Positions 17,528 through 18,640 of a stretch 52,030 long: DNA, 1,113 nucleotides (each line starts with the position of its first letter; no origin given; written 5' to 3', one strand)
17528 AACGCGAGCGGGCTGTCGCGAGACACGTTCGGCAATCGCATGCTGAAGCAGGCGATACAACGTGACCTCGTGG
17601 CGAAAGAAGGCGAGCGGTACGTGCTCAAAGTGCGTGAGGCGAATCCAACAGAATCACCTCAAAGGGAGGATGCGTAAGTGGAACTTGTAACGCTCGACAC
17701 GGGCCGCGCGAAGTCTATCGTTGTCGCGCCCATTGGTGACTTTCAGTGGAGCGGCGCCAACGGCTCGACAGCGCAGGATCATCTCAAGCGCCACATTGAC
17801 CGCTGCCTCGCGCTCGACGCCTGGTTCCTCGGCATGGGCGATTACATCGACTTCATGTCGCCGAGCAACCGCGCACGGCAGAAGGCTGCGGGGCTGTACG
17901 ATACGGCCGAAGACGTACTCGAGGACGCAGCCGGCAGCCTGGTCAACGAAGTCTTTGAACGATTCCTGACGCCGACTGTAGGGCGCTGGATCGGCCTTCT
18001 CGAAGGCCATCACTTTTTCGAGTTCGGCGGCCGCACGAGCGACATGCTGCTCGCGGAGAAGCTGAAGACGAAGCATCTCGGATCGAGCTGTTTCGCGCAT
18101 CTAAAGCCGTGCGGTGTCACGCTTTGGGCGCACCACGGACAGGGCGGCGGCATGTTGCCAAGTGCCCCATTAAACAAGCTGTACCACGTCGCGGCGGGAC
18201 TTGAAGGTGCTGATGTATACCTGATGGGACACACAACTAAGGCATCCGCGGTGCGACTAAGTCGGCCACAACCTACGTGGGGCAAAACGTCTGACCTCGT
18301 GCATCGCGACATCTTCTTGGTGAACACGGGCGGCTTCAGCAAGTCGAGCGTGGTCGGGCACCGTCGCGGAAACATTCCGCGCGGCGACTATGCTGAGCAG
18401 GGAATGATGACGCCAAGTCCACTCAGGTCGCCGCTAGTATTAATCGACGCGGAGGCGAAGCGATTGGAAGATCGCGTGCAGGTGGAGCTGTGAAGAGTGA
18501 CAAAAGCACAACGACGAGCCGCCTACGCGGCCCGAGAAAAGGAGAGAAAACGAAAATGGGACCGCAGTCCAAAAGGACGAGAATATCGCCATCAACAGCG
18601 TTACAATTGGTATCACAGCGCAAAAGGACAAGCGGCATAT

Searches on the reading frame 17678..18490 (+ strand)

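Call 28: search_protein_families(library=pfam, proteins=[window:17678-18490:+], max_evalue=0.001)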
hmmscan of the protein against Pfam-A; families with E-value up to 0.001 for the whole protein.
window:17678-18490:+ (271 aa): 0 families

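Call 66: search_protein_families(library=phrogs, proteins=[window:17678-18490:+], max_evalue=0.01)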
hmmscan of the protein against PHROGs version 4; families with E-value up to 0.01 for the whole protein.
window:17678-18490:+ (271 aa): 1 family
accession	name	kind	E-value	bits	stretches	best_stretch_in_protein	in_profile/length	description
phrog_7339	-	DNA, RNA and nucleotide metabolism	0.00036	20.9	1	4-202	20-214/263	DNA repair exonuclease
